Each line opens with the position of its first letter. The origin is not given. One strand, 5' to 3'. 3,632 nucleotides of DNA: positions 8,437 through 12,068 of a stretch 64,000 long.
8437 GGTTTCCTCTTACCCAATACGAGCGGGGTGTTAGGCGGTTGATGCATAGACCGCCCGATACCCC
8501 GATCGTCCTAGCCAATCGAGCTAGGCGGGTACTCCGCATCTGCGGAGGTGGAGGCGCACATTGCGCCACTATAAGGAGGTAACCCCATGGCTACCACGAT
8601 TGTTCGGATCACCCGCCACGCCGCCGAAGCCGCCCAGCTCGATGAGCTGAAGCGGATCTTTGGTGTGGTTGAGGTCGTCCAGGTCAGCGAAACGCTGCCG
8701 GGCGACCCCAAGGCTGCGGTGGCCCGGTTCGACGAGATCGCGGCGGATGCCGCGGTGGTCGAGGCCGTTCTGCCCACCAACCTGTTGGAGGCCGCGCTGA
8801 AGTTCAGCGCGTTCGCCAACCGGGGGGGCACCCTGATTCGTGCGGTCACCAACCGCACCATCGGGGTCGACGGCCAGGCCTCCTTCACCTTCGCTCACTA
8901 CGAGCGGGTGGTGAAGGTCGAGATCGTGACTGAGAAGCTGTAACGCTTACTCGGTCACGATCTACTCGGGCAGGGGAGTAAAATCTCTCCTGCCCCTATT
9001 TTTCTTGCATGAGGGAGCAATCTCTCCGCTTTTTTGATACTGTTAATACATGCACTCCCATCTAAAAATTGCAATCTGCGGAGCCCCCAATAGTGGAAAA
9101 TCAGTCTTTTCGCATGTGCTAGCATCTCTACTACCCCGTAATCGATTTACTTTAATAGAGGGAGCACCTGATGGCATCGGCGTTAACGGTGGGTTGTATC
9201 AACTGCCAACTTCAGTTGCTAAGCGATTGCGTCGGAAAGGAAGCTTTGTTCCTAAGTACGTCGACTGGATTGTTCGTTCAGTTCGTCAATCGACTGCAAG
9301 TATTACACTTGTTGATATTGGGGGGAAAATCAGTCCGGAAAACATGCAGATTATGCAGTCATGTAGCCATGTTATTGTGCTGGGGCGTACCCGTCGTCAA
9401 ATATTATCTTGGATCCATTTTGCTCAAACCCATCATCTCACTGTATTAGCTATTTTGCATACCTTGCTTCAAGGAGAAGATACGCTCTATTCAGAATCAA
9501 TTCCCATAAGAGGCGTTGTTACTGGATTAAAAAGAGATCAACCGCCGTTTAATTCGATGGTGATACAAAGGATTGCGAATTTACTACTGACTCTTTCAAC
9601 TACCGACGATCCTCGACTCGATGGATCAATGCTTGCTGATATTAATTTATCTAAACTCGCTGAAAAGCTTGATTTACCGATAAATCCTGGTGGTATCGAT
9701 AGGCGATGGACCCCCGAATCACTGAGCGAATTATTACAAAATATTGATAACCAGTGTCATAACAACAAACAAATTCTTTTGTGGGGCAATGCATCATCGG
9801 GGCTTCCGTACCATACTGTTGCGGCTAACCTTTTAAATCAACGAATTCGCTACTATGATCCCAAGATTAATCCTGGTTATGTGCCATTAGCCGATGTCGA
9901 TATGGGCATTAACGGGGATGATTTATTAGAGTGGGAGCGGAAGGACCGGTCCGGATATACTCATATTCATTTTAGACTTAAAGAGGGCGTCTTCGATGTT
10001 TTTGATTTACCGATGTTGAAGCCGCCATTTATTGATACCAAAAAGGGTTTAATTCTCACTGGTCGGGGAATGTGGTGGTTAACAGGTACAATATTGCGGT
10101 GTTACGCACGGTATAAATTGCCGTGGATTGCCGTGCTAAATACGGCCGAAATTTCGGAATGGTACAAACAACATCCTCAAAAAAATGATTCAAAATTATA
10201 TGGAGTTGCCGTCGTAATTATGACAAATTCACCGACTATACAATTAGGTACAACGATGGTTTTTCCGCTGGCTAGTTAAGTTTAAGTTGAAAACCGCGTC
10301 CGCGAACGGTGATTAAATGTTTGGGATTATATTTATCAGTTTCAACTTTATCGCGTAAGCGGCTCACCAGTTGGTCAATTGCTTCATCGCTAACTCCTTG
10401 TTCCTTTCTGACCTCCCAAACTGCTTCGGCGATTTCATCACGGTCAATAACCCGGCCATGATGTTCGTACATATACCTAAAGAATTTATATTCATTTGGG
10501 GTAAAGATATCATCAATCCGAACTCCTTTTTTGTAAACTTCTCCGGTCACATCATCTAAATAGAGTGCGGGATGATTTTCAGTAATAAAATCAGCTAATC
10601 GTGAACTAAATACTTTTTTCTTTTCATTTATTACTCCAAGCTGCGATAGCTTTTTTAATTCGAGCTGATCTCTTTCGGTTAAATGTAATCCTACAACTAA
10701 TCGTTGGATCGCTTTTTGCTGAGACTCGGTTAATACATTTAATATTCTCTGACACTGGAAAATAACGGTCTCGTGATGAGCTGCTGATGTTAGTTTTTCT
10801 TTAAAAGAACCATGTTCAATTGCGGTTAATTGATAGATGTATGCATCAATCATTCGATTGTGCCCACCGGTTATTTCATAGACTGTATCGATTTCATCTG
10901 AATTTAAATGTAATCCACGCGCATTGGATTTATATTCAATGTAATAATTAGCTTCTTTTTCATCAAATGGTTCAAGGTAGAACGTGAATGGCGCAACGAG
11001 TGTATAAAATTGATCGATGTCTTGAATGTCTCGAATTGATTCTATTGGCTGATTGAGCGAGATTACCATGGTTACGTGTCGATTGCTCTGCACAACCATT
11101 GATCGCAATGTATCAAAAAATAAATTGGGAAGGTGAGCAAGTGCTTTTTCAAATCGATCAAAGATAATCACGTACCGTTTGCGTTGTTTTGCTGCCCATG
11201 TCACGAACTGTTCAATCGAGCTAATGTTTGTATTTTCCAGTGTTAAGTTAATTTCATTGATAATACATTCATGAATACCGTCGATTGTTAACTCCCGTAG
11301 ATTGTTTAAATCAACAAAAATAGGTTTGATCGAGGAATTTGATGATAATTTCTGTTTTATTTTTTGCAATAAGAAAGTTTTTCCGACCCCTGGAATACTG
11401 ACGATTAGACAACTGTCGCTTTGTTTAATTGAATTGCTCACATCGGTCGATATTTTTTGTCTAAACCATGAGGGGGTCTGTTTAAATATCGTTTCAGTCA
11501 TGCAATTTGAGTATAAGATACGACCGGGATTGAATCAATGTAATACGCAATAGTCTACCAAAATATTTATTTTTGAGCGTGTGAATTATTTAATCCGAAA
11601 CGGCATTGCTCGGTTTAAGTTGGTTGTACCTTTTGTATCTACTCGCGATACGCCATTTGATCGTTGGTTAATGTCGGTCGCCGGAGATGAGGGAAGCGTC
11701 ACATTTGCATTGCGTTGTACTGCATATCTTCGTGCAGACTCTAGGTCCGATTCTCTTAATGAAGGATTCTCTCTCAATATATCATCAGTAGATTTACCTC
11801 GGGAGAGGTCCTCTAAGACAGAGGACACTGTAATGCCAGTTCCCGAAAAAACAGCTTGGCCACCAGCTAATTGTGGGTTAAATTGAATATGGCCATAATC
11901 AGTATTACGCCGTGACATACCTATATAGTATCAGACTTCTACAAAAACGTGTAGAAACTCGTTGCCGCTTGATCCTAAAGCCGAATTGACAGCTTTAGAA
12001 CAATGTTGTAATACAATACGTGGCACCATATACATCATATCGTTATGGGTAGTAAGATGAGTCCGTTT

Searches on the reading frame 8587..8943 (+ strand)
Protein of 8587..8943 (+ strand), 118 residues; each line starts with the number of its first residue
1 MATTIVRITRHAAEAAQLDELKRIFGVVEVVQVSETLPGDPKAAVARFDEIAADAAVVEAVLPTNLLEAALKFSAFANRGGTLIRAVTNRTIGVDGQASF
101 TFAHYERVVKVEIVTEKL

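Call 7: search_protein_families(library=pfam, proteins=[window:8587-8943:+], max_evalue=0.01)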
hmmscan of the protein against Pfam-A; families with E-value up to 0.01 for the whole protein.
window:8587-8943:+ (118 aa): 0 families

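Call 8: search_protein_families(library=ncbifam, proteins=[window:8587-8943:+], max_evalue=0.01)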
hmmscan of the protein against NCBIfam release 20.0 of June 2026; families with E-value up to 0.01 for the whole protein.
window:8587-8943:+ (118 aa): 0 families

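Call 9: search_protein_families(library=padloc, proteins=[window:8587-8943:+], max_evalue=0.01)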
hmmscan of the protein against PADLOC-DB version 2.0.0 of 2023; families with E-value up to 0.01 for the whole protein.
window:8587-8943:+ (118 aa): 0 families

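Call 39: search_protein_families(library=phrogs, proteins=[window:8587-8943:+], max_evalue=0.01)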
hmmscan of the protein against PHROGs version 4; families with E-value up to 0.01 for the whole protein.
window:8587-8943:+ (118 aa): 0 families

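Call 65: find_homologous_proteins(query=window:8587-8943:+, max_evalue=0.01)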
Query window:8587-8943:+ (118 aa): 18 proteins with E <= 0.01 among 67 candidates.
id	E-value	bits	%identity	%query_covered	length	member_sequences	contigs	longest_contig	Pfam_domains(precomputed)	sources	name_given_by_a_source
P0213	2.0e-65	235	100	100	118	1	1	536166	-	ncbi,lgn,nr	ncbi:hypothetical protein HGA91_02080 [candidate division WWE3 bacterium]|nr:hypothetical protein [c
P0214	1.0e-38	150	64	97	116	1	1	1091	-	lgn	-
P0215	7.1e-38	147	66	98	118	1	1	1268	-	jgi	-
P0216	2.4e-37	145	66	97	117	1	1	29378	-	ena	-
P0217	4.8e-35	138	66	98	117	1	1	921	-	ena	-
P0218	1.0e-34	137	62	98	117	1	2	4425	-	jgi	-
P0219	2.2e-34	136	63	97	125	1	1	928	-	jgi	jgi:hypothetical protein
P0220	1.3e-33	133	59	100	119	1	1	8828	-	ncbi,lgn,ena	-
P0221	5.1e-33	131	63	97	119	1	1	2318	-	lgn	-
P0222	6.4e-31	125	61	97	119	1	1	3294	-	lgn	-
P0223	1.2e-30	124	57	97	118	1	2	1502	-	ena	-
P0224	9.1e-30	121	58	96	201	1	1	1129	-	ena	-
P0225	1.1e-29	121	57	97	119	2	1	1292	-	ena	-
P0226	5.0e-28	115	57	97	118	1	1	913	-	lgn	-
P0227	5.9e-26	109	56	89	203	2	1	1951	-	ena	-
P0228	4.4e-24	103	50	96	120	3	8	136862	-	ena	-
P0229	2.2e-22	97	49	96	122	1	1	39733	-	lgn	-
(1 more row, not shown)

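Call 66: find_encoding_contigs(protein=P0216, flank=5000, max_places=1)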
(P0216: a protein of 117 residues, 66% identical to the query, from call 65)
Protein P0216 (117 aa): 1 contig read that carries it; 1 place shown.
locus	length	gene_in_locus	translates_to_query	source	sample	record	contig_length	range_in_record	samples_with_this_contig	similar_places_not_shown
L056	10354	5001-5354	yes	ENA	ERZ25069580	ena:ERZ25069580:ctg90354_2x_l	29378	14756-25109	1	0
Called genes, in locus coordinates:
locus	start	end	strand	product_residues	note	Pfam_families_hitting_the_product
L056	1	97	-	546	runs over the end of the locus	PF01743:PolyA_pol, PF12627:PolyA_pol_RNAbd, PF01966:HD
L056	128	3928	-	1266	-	PF00270:DEAD, PF00271:Helicase_C, PF04408:WHD_HA2 (weak), PF21010:HA2_C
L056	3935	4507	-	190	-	-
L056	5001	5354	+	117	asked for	-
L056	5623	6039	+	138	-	-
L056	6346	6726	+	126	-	-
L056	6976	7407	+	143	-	PF00583:Acetyltransf_1, PF13508:Acetyltransf_7 (weak)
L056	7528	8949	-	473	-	PF01555:N6_N4_Mtase, PF02945:Endonuclease_7 (weak), PF01844:HNH, PF14279:HNH_5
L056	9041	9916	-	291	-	PF07313:AmiA-like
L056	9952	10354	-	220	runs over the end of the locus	PF02592:Vut_1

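Call 67: find_encoding_contigs(protein=P0228, flank=5000, max_places=2)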
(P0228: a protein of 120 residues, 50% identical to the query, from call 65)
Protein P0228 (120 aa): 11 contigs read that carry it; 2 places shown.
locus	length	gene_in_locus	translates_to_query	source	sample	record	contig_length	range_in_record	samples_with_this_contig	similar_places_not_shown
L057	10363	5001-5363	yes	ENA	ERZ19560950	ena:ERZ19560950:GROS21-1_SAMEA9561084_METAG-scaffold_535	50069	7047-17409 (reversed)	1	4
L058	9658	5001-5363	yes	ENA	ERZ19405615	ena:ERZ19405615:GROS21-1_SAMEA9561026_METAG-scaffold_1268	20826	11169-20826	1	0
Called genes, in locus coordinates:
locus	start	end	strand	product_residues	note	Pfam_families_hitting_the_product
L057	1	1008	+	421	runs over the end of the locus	PF13519:VWA_2 (weak)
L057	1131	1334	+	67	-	-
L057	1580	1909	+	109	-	PF24835:DUF7717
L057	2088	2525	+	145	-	PF00588:SpoU_methylase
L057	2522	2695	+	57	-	-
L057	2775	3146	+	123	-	-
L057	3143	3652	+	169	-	-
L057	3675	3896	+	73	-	-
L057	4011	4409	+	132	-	-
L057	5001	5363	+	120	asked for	-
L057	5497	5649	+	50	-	-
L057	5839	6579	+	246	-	-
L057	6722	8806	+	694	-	-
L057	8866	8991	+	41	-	-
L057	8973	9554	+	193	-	-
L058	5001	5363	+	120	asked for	-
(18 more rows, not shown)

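Call 68: find_encoding_contigs(protein=P0229, flank=5000, max_places=1)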
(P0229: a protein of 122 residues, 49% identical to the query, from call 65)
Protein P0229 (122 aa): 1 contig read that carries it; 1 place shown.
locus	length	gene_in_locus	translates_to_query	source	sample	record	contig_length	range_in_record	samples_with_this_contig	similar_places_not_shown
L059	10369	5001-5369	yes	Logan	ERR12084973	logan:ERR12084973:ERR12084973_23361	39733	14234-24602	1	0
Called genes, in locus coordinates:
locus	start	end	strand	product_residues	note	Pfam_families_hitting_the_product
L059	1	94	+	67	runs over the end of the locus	-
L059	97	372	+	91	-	-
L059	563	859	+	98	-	PF24835:DUF7717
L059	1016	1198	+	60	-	-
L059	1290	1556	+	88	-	-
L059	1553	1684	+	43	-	-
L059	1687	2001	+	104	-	-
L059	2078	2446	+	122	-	-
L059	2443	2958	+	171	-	-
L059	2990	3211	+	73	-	-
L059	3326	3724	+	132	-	-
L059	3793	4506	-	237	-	PF01541:GIY-YIG (weak)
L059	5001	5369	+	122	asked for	-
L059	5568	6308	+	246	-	-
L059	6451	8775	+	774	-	-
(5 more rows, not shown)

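Call 87: predict_structure(alignment_id=A3)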
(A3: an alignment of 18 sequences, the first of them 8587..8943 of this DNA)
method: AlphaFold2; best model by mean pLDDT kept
length: 118 residues; sequences in the alignment: 18
mean_pLDDT: 94.4   pTM: 0.84
mean pLDDT of the five models: 94.4, 94.5, 94.1, 93.3, 93.1
residues with pLDDT >= 90: 103; 70-90: 15; 50-70: 0; < 50: 0
segments of 3 or more residues with pLDDT < 50: none
pLDDT, mean of each block of 10 residues (from residue 1): 94 94 98 94 98 97 93 97 95 90 95 87
secondary structure, 60 per line:
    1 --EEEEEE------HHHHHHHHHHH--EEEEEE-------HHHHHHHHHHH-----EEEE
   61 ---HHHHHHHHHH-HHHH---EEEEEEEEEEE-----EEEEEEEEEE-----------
elements in order: E3-8 H15-25 E28-33 H41-51 E57-60 H64-73 H75-78 E82-92 E98-107

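Call 90: fold_search(model_id=the predicted structure, library=pdb)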
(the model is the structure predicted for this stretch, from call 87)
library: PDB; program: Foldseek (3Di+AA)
matches with E <= 10: 1487; with E <= 0.001: 0
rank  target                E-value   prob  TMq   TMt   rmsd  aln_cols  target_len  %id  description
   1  7qsq_C                1.8e-03  0.99  0.40  0.38   6.9       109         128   13  Permutated N-terminal lobe of the ribose binding protein from Thermotoga maritima (released 2023-01-11)
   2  7qsq_A                5.7e-03  0.98  0.39  0.37   6.8       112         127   14  Permutated N-terminal lobe of the ribose binding protein from Thermotoga maritima (released 2023-01-11)
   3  4lda_A                1.4e-02  0.96  0.38  0.36   4.7        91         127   20  Crystal structure of a CheY-like protein (tadZ) from Pseudomonas aeruginosa PAO1 at 2.70 A resolution (released 2013-07-24)
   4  4lda_B                1.5e-02  0.91  0.33  0.31   4.7        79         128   22  Crystal structure of a CheY-like protein (tadZ) from Pseudomonas aeruginosa PAO1 at 2.70 A resolution (released 2013-07-24)
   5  4lda_E                2.2e-02  0.94  0.38  0.38   4.7        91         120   20  Crystal structure of a CheY-like protein (tadZ) from Pseudomonas aeruginosa PAO1 at 2.70 A resolution (released 2013-07-24)
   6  2e6c_C                3.3e-02  0.41  0.29  0.18  12.5       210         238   11  Crystal structure of the stationary phase survival protein SurE from Thermus thermophilus HB8 cocrystallized with mang (released 2007-08-28)
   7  2e6h_D                3.3e-02  0.35  0.28  0.17  13.0       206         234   12  Crystal structure of E37A mutant of the stationary phase survival protein SurE from Thermus thermophilus HB8 cocrystal (released 2007-08-28)
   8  2e6h_A                3.5e-02  0.35  0.28  0.17  12.9       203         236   13  Crystal structure of E37A mutant of the stationary phase survival protein SurE from Thermus thermophilus HB8 cocrystal (released 2007-08-28)
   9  4pzu_H                3.7e-02  0.33  0.29  0.20   9.8       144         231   16  Crystal structure of a putative uncharacterize protein Rv3404c and likely sugar N-formyltransferase from Mycobacterium (released 2014-04-23)
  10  8gic_A                4.6e-02  0.44  0.35  0.15   8.4       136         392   12  A1 Tei + Hpg: Adenylation domain 1 core construct from teicoplanin biosynthesis; 4-hydroxyphenylglycine bound (released 2023-12-06)
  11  2e6h_C                4.6e-02  0.33  0.27  0.19  12.8       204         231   12  Crystal structure of E37A mutant of the stationary phase survival protein SurE from Thermus thermophilus HB8 cocrystal (released 2007-08-28)
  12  9mb9_R                4.9e-02  0.51  0.34  0.08   8.0       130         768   12  Cryo-EM structure of Gi-bound GPCR (released 2025-10-01)
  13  1jq5                  5.2e-02  0.84  0.44  0.18  11.1       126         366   20  Bacillus Stearothermophilus Glycerol dehydrogenase complex with NAD+ (released 2001-10-01)
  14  7k34_A                5.2e-02  0.69  0.35  0.12   6.1        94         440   18  Crystal structure of L-threonine transaldolase from Pseudomonas fluorescens in internal aldimine state (released 2020-12-30)
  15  6a6g_A                5.9e-02  0.51  0.32  0.12   7.9       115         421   13  Crystal structure of thermostable FiSufS-SufU complex from thermophilic Fervidobacterium Islandicum AW-1 (released 2019-10-09)
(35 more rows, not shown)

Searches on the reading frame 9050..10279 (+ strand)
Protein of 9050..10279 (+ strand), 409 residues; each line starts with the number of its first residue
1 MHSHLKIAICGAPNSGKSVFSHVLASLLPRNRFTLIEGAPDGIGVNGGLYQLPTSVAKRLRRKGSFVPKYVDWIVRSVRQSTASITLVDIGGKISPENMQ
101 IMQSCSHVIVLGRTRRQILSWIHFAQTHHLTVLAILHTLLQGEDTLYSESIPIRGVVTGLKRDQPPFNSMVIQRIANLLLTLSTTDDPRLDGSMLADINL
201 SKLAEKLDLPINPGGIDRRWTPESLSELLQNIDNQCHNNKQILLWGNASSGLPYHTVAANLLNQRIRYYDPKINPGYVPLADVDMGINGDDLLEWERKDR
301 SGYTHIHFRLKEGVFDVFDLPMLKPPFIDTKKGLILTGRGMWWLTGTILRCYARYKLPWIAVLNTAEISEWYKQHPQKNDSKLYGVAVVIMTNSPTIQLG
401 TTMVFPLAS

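Call 7: search_protein_families(library=pfam, proteins=[window:9050-10279:+], max_evalue=0.01)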
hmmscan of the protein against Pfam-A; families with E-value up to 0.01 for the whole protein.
window:9050-10279:+ (409 aa): 1 family
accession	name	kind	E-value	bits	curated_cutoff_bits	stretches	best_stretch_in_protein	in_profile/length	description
PF09620.15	Cas_csx3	-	4.5e-08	33.3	21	1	316-364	9-55/78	CRISPR-associated protein (Cas_csx3)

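Call 8: search_protein_families(library=ncbifam, proteins=[window:9050-10279:+], max_evalue=0.01)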
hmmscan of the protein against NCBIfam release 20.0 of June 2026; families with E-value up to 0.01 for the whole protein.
window:9050-10279:+ (409 aa): 1 family
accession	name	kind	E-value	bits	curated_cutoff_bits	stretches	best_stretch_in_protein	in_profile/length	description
TIGR02579.1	cas_csx3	equivalog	9.5e-07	29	55.4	1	303-363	1-59/83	CRISPR-associated ring nuclease Crn3/Csx3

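Call 9: search_protein_families(library=padloc, proteins=[window:9050-10279:+], max_evalue=0.01)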
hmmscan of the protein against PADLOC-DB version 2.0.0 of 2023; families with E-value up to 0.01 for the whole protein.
window:9050-10279:+ (409 aa): 7 families
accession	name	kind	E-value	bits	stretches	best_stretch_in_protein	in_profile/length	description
PDLC01059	C3a67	-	1.1e-42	144.7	1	6-367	6-357/382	AAA-Csx3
PDLC01515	Csx3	-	2.6e-39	132.7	1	3-179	5-183/183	"CAS-I,CAS-III; associated"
PDLC01045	Csx3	-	9.9e-37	124.7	1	4-180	107-285/286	Csx3-AAA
PDLC01632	Csx3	-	2.9e-09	34.9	1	316-364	9-55/77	"CAS-I,CAS-III; associated"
PDLC01040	Csx3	-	1.3e-07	29.8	1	294-361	3-67/84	Csx3 (CARF)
PDLC01294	Csx3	-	2.9e-07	28.6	1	303-363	1-58/81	"CAS-I,CAS-III; associated"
PDLC01353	Csx3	-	1.1e-05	23.7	1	304-363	2-58/82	"CAS-I,CAS-III; associated"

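Call 106: search_solved_structures(query=window:9050-10279:+, max_evalue=0.1)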
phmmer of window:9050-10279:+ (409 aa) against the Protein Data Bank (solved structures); distinct sequences matched with E-value up to 0.1: 8.
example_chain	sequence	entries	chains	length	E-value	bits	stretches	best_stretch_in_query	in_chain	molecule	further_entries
6yud_A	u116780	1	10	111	9.7e-06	27.8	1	294-366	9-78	Uncharacterized protein AF_1864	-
3wzh_A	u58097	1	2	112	2.5e-05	26.5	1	298-366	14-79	Uncharacterized protein AF_1864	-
3wzg_A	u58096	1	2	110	2.5e-05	26.5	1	298-366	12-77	Uncharacterized protein AF_1864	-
3wzi_A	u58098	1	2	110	2.6e-05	26.4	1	298-366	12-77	Uncharacterized protein AF_1864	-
6vjg_A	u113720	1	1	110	2.6e-05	26.4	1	298-366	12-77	CRISPR-associated protein, Csx3 family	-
2xeh_A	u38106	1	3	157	0.0019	20.2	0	296-320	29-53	NI3C MUT6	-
2xee_A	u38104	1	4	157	0.002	20.2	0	296-320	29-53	NI3C DARPIN MUTANT5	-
2qyj_A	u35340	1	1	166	0.0026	19.8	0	296-320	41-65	ankyrin NI3C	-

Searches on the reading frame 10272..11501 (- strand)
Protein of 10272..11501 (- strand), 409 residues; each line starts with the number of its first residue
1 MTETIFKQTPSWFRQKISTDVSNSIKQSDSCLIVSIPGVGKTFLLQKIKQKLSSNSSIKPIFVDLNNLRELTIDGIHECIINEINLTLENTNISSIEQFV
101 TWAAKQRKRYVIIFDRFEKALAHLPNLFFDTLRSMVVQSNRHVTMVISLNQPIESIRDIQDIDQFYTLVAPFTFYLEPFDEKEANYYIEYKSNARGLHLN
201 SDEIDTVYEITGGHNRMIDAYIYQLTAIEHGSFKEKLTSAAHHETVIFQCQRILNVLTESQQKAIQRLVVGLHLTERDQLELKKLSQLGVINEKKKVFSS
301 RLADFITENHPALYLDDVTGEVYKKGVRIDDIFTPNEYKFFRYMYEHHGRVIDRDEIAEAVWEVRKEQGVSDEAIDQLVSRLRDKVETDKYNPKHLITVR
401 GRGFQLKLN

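Call 7: search_protein_families(library=pfam, proteins=[window:10272-11501:-], max_evalue=0.01)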
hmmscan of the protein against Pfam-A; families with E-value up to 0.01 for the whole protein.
window:10272-11501:- (409 aa): 10 families
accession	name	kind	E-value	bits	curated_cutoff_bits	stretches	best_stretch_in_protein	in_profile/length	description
PF00486.34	Trans_reg_C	-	3.1e-17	62.8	26.2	1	333-406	6-77/77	Transcriptional regulatory protein, C terminal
PF13401.12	AAA_22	-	2e-06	28.6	27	1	29-146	6-119/130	AAA domain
PF13191.12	AAA_16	-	0.00084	20.3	32.6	0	29-133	25-157/167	AAA ATPase domain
PF05729.18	NACHT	-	0.0015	18.8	26.7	1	37-126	9-99/167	NACHT domain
PF07693.20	KAP_NTPase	-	0.0019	18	20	1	38-91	30-82/293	KAP family P-loop domain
PF00308.24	Bac_DnaA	-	0.0022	18.7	23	0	19-151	24-149/162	Bacterial DnaA ATPAse domain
PF04851.21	ResIII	-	0.0031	17.9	22.5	1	17-120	11-113/164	Type III restriction enzyme, res subunit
PF20720.3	nSTAND3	-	0.0032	17.6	27.2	0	15-72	4-46/155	Novel STAND NTPase 3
PF24883.2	NPHP3_N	-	0.0086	16.7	24.8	0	11-95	4-90/164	Nephrocystin 3, N-terminal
PF00931.28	NB-ARC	-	0.0096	15.6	23.5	0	32-115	22-107/248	NB-ARC domain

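Call 8: search_protein_families(library=ncbifam, proteins=[window:10272-11501:-], max_evalue=0.01)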
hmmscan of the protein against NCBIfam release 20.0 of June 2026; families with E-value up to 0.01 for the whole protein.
window:10272-11501:- (409 aa): 29 families (the best 25 are shown)
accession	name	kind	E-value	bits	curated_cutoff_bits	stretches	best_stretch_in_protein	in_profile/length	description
NF045944.1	ResRegRpaBCyano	equivalog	2.4e-14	53.3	330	1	312-406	135-227/229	response regulator transcription factor RpaB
NF007346.1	PRK09836.1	equivalog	3.1e-11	43.5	420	1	256-407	75-222/227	copper/silver response regulator transcription factor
TIGR01387.1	cztR_silR_copR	subfamily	5.6e-10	39.2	279.2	1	313-406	130-218/218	heavy metal response regulator transcription factor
NF040689.1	MtrAB_MtrA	equivalog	6.3e-10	38.8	300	1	313-405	129-217/219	MtrAB system response regulator MtrA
NF040534.1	resp_reg_YycF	equivalog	1.6e-09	37.4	340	1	322-407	147-228/231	response regulator YycF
NF033117.2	vanR_ACDEGLN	exception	3.9e-09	36.4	350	1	312-406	135-225/226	VanR-ABDEGLN family response regulator transcription factor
TIGR02154.1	PhoB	equivalog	5.1e-09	35.8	296.2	1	312-406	136-225/226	phosphate regulon transcriptional regulator PhoB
NF000403.1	vanR-C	exception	5.6e-08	32.6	480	1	332-405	157-228/231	vancomycin resistance response regulator transcription factor VanR-C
NF000404.1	vanR-D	exception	8.6e-08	32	500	1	333-406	159-230/232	vancomycin resistance response regulator transcription factor VanR-D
NF053854.1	RespRegPhoBBctds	equivalog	8.9e-08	31.8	270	1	315-406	135-224/225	two-component system response regulator PhoB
NF041209.1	resp_regPieR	equivalog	2.6e-07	30.5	450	1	313-405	139-226/231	two component system response regulator PieR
NF041733.1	resp_reg_CseB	equivalog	9.7e-07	28.4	350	1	313-407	142-227/228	two-component system response regulator CseB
NF010430.0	PRK13856.1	equivalog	1.4e-06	28.2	344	1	336-406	159-227/241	two-component response regulator VirG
NF045914.1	RespRegNblR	equivalog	2.6e-06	27.2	300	1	313-407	137-226/228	response regulator transcription factor NblR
NF008567.0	PRK11517.1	equivalog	3.3e-06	26.7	353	1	283-407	100-219/223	response regulator transcription factor HprR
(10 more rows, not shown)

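Call 9: search_protein_families(library=padloc, proteins=[window:10272-11501:-], max_evalue=0.01)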
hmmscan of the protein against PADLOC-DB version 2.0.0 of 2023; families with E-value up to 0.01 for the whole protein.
window:10272-11501:- (409 aa): 1 family
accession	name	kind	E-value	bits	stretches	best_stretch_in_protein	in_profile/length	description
PDLC04140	mad8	-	0.00095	16.8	1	20-104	19-108/314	mads_8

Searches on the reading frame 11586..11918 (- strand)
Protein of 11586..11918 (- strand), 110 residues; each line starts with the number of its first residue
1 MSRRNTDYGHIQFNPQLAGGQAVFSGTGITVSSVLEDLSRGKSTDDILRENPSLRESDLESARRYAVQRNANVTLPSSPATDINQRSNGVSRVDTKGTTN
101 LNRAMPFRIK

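Call 70: search_protein_families(library=pfam, proteins=[window:11586-11918:-], max_evalue=0.001)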
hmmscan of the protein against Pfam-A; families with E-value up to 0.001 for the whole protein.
window:11586-11918:- (110 aa): 1 family
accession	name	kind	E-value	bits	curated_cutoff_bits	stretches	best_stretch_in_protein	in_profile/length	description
PF04255.20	DUF433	-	5.8e-15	55.3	23.6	1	11-66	1-56/56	Protein of unknown function (DUF433)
